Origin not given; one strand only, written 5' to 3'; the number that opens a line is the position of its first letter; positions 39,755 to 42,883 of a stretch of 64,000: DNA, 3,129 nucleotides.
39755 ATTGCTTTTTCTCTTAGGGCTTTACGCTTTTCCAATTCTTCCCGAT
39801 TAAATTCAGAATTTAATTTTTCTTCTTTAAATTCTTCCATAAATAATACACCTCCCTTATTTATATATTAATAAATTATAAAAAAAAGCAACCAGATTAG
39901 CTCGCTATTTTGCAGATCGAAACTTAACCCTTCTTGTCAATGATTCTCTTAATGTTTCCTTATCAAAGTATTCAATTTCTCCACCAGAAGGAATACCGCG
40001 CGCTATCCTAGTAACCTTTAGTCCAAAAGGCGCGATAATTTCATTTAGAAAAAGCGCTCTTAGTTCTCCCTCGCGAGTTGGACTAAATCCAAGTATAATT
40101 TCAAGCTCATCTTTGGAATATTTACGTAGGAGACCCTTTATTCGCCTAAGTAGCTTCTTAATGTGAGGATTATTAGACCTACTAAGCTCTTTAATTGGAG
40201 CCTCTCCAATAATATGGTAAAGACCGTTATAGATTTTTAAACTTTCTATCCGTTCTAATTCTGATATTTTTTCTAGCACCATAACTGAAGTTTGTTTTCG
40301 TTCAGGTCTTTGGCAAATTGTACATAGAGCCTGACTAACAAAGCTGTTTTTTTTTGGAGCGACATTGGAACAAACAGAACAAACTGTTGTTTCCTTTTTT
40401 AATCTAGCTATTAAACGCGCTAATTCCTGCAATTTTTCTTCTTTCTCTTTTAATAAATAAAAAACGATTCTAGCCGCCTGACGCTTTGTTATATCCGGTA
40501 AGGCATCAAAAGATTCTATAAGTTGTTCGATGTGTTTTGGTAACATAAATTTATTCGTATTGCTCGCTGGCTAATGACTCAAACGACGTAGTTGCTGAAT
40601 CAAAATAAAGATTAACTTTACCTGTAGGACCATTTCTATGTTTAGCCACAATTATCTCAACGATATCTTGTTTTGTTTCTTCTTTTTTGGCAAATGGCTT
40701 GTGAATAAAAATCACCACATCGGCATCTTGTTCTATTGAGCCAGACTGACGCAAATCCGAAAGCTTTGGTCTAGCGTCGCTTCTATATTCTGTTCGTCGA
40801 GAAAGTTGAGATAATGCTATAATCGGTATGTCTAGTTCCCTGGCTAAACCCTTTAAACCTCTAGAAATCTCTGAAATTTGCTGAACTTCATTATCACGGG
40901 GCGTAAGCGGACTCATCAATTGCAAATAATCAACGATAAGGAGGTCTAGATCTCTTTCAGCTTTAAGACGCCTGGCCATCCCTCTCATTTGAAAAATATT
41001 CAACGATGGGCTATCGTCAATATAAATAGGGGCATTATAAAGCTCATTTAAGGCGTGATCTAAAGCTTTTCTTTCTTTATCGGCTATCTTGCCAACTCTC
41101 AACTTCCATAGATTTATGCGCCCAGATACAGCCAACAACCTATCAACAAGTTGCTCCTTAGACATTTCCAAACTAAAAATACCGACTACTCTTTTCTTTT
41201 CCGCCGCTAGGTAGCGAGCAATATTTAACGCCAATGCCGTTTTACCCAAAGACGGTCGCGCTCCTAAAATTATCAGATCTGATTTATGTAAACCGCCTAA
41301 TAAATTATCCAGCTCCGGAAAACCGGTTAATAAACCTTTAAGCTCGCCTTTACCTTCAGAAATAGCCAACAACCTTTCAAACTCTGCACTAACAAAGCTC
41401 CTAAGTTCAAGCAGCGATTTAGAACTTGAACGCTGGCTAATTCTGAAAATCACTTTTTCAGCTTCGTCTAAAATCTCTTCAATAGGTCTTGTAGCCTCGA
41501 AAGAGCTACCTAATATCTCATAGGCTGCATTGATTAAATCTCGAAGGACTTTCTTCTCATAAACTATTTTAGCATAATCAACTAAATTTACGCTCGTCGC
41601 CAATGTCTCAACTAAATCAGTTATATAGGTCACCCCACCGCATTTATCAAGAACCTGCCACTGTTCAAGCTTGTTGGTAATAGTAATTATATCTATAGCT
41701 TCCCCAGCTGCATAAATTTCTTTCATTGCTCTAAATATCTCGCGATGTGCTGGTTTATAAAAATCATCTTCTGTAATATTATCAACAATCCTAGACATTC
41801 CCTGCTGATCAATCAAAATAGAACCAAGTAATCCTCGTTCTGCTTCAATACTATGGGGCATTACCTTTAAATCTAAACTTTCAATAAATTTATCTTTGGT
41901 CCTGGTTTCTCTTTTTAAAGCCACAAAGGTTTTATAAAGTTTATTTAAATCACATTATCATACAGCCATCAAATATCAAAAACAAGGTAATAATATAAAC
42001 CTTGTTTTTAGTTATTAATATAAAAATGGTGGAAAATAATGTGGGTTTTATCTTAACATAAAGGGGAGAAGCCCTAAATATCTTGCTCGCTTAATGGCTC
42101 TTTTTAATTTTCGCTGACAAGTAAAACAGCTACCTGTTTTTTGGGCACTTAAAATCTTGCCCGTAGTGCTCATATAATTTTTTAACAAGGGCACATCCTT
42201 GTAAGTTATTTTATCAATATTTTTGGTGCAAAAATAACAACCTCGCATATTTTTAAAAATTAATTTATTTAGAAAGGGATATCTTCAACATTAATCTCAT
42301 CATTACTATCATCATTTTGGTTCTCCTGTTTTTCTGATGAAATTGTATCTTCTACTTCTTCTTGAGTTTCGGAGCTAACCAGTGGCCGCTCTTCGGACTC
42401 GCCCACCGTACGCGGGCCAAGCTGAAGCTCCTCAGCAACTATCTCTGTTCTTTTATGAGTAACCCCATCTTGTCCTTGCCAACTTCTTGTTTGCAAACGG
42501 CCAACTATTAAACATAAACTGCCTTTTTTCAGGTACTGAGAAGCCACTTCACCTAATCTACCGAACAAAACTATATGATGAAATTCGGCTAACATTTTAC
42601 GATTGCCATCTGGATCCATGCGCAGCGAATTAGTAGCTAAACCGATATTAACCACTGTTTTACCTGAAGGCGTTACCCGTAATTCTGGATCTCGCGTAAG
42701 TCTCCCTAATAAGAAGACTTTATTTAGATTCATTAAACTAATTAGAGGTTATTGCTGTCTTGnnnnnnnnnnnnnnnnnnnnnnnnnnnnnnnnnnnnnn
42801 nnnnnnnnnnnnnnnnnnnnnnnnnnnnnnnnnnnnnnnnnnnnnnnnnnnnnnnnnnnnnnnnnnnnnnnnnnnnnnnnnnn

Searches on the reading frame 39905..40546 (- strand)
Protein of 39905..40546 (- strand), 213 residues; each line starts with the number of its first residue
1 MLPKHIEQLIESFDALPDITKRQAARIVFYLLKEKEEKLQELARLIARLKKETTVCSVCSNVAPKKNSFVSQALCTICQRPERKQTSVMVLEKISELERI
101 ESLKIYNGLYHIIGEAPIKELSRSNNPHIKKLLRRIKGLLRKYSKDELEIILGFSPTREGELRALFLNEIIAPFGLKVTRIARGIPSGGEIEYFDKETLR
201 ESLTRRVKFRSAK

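Call 89: search_protein_families(library=pfam, proteins=[window:39905-40546:-], max_evalue=0.001)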
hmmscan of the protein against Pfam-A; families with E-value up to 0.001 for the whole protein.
window:39905-40546:- (213 aa): 3 families
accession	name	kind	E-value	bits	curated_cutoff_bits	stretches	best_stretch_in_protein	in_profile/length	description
PF21176.3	RecR_HhH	-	4e-08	33.4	27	1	6-47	1-42/45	RecR, helix-hairpin-helix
PF13662.12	Toprim_4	-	6.4e-07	30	25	1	88-182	3-85/85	Toprim domain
PF21175.2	RecR_C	-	9.6e-06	25.4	22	1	184-206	1-23/24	RecR, C-terminal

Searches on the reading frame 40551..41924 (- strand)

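Call 17: search_protein_families(library=pfam, proteins=[window:40551-41924:-], max_evalue=0.0001)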
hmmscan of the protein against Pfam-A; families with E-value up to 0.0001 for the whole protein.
window:40551-41924:- (457 aa): 3 families
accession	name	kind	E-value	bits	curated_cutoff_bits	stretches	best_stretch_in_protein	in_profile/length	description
PF03796.21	DnaB_C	-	8.3e-99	330.5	27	1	197-449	1-254/255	DnaB-like helicase C terminal domain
PF00772.26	DnaB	-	1.1e-33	115.7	23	1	22-123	2-103/103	DnaB-like helicase N terminal domain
PF13481.12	AAA_25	-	1.7e-12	47.8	27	1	198-375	15-191/195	AAA domain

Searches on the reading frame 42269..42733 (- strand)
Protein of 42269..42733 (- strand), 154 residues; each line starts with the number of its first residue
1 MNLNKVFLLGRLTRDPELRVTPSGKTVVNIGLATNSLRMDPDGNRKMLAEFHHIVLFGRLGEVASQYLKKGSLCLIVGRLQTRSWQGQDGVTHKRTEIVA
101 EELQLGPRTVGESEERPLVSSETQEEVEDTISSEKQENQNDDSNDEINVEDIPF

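Call 89: search_protein_families(library=pfam, proteins=[window:42269-42733:-], max_evalue=0.001)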
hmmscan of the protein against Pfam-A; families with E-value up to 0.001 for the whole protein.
window:42269-42733:- (154 aa): 2 families
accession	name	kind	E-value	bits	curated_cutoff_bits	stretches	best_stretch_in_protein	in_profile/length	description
PF00436.31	SSB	-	5.2e-33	113.7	26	1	3-105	1-103/104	Single-strand binding protein family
PF22657.2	SSB_1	-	6.3e-05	23.5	27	1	4-86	1-81/91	Another single-strand binding protein family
